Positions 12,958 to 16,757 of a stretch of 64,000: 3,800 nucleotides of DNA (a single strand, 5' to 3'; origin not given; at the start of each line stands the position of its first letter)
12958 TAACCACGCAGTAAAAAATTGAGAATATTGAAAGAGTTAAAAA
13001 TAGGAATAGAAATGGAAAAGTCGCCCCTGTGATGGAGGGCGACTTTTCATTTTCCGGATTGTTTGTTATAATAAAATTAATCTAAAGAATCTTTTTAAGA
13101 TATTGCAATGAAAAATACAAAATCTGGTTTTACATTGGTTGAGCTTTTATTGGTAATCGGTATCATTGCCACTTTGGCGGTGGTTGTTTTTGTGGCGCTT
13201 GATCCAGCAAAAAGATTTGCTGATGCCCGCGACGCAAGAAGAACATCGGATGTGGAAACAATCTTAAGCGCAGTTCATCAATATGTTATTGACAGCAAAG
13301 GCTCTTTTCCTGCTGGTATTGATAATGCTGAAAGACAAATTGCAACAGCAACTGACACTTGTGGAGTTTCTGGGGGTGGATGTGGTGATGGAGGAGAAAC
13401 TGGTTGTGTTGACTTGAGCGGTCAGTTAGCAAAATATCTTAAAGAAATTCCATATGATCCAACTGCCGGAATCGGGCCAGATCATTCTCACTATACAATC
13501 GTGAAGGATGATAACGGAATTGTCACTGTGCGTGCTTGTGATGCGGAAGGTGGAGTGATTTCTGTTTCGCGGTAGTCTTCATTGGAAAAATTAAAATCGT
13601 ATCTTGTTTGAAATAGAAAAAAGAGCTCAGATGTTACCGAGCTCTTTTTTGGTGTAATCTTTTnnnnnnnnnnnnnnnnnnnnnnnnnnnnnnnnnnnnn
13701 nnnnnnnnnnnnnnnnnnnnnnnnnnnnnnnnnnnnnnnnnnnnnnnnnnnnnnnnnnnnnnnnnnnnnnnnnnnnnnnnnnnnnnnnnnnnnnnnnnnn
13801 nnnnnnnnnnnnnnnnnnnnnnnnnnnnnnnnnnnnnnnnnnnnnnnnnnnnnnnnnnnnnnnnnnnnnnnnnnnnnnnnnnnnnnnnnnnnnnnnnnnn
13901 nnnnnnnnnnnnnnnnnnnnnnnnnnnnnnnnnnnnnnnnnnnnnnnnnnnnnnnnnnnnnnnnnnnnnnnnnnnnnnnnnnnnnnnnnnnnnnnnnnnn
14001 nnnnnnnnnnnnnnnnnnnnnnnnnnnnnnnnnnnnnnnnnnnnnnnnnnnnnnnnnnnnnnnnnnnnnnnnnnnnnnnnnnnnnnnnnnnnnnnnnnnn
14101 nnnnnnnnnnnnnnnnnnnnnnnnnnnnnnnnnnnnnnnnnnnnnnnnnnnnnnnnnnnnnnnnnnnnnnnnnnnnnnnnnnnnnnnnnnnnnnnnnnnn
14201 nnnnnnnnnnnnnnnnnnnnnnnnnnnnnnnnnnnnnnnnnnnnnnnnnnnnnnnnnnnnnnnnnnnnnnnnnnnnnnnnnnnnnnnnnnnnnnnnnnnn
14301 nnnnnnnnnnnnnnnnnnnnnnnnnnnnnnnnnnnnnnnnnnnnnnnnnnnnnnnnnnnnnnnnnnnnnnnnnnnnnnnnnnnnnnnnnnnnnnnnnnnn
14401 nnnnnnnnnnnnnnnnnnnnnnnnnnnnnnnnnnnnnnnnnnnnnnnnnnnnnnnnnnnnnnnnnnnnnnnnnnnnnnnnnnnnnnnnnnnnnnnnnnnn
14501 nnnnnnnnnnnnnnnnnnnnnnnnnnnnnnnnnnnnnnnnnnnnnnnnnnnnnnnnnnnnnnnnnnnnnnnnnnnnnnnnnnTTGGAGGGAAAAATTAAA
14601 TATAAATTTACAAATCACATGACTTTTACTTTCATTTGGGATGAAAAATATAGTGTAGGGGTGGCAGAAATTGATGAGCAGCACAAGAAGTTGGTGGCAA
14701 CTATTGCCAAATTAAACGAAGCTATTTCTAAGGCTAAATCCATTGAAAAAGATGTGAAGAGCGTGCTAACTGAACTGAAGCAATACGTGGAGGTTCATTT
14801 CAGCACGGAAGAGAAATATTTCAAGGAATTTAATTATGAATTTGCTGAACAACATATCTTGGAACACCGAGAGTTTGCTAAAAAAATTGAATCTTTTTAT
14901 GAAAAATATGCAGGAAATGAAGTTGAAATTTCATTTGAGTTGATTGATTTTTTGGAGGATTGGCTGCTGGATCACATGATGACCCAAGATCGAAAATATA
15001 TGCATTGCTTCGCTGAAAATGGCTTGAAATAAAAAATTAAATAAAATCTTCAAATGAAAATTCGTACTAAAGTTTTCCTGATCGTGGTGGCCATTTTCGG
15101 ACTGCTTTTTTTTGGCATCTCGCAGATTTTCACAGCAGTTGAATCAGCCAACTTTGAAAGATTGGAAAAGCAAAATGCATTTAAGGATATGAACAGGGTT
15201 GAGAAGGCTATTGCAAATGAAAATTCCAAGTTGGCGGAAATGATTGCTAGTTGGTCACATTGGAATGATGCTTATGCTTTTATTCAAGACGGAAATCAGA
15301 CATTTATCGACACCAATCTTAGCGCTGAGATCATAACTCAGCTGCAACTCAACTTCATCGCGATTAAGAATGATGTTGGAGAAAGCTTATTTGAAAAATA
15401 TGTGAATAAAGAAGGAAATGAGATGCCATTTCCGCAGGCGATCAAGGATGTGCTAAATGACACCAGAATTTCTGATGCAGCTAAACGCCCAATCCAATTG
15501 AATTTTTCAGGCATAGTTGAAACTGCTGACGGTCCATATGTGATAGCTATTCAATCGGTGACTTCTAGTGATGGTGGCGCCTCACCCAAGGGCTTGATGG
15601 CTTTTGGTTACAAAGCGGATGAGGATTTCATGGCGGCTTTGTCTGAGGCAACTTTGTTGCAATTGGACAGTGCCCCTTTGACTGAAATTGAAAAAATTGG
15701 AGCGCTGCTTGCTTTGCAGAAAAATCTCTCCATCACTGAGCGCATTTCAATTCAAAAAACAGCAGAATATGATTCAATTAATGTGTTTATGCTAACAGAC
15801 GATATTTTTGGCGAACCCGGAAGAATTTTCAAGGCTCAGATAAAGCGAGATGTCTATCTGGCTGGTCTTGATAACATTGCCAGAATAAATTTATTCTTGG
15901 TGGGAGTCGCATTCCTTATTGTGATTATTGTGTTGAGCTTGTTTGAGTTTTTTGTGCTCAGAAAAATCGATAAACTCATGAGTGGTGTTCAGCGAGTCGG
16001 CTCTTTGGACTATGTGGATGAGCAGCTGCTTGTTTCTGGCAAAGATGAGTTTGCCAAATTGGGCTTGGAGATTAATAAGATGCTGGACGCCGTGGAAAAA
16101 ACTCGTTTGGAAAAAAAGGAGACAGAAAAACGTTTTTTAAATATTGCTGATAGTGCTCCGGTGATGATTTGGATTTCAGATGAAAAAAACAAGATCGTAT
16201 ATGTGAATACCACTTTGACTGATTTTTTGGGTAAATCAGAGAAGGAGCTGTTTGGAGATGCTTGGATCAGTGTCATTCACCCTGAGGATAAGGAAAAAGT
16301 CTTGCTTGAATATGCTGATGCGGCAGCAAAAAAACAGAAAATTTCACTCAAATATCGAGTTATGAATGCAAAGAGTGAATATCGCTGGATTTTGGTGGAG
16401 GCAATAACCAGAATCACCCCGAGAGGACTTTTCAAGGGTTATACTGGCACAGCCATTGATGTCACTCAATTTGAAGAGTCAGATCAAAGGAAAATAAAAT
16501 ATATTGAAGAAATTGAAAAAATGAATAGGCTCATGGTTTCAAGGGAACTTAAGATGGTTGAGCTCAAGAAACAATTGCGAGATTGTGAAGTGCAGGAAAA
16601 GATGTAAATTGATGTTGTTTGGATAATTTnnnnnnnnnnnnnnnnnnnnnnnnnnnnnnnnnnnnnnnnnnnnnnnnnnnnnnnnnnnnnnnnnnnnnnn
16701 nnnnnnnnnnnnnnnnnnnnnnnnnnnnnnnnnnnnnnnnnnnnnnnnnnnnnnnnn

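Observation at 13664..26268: LytR_C domains recruited into the pilus locus, including a PilM-like/TM/LytR_C fusion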

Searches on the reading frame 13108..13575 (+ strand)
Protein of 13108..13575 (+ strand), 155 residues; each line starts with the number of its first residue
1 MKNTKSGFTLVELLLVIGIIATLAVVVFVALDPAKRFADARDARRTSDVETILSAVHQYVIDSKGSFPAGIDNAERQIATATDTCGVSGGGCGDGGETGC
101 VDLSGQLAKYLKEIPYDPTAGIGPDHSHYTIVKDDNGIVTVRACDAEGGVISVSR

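Call 4: search_protein_families(library=pfam, proteins=[window:13108-13575:+], max_evalue=1)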
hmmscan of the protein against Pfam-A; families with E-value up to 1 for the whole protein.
window:13108-13575:+ (155 aa): 1 family
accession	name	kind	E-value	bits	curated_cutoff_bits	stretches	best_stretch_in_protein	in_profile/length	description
PF07963.17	N_methyl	-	5.7e-06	26.1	21.2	1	3-28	2-27/27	Prokaryotic N-terminal methylation motif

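Call 74: search_protein_families(library=ncbifam, proteins=[window:13108-13572:+], max_evalue=0.01)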
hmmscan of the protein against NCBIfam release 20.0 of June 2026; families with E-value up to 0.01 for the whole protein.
window:13108-13572:+ (155 aa): 7 families
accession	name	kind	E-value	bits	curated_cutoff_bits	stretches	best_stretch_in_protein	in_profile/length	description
TIGR01710.1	typeII_sec_gspG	equivalog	4.2e-05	23.6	88.85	1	6-69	1-61/134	type II secretion system major pseudopilin GspG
TIGR02532.1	IV_pilin_GFxxxE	domain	4.8e-05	23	16.3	1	6-27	2-23/24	prepilin-type N-terminal cleavage/methylation domain-containing protein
TIGR01708.2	typeII_sec_gspH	equivalog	0.00019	21.5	80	1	6-39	2-37/169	type II secretion system minor pseudopilin GspH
NF007862.0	PRK10574.1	equivalog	0.00096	19.3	138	1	4-28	3-27/145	prepilin peptidase-dependent pilin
NF040982.1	ComGD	equivalog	0.0019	18.6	70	1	5-67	1-61/139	competence type IV pilus minor pilin ComGD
NF040999.1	pilin_ComGC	equivalog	0.0023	18.1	75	1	6-32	2-28/84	competence type IV pilus major pilin ComGC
TIGR01711.1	gspJ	equivalog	0.0044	16.8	64.85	1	7-40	2-35/192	type II secretion system minor pseudopilin GspJ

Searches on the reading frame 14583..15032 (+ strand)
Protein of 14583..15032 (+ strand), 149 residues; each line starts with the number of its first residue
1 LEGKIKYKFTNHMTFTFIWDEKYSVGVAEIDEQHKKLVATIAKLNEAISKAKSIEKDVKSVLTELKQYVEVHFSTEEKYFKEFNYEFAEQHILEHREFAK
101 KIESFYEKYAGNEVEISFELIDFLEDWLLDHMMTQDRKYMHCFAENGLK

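Call 4: search_protein_families(library=pfam, proteins=[window:14583-15032:+], max_evalue=1)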
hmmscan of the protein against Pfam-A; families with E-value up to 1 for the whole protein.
window:14583-15032:+ (149 aa): 6 families
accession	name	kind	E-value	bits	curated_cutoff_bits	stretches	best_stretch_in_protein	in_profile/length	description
PF01814.28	Hemerythrin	-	2.4e-15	57.6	25.3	1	26-140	2-124/127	Hemerythrin HHE cation binding domain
PF07061.16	Swi5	-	0.052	14.1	22.1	1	27-70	5-48/80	Swi5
PF15927.10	Casc1_N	-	0.059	13.5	28.2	1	14-95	92-167/201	Cancer susceptibility candidate 1 N-terminus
PF08702.15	Fib_alpha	-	0.16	12.6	29.9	1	30-102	26-97/143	Fibrinogen alpha/beta chain family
PF02621.19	VitK2_biosynth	-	0.16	11.9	26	1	39-102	186-250/252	Menaquinone biosynthesis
PF18536.7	DUF5623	-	0.18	12.4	35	1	32-83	12-63/126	Domain of unknown function (DUF5623)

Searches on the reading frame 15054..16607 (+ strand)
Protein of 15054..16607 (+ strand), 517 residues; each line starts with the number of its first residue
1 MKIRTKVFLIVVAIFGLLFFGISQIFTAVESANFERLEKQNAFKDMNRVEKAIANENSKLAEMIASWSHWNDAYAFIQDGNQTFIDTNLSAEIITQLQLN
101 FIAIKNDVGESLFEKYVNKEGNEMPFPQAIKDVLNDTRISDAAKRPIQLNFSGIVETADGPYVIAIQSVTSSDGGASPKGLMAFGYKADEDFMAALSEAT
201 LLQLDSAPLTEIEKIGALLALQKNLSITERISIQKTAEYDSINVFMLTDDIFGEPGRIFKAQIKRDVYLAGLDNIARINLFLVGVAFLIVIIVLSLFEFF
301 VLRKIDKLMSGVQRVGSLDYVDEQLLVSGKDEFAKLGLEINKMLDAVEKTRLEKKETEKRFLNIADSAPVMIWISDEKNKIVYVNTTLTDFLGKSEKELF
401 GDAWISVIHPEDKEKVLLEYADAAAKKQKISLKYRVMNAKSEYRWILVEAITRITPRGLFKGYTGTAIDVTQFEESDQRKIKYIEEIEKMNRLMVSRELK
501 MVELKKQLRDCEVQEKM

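Call 76: search_protein_families(library=pfam, proteins=[window:15054-16607:+], max_evalue=0.0001)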
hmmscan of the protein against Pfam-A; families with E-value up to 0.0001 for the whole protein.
window:15054-16607:+ (517 aa): 6 families
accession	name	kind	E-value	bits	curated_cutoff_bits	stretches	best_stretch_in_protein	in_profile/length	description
PF05228.19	CHASE4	-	4.3e-28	98.6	26.2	1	52-204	1-137/140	CHASE4 domain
PF00989.32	PAS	-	2.1e-14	53.9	22.6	1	361-470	3-113/113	PAS fold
PF08447.18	PAS_3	-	1.1e-12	48.5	25.6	1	381-450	1-72/89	PAS fold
PF13426.13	PAS_9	-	8.8e-07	29.6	27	1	369-472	1-103/103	PAS domain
PF13188.13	PAS_8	-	2.1e-06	27.8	21.8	1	360-412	2-54/65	PAS domain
PF08448.16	PAS_4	-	3.4e-06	27.7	23.1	1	366-474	2-109/110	PAS fold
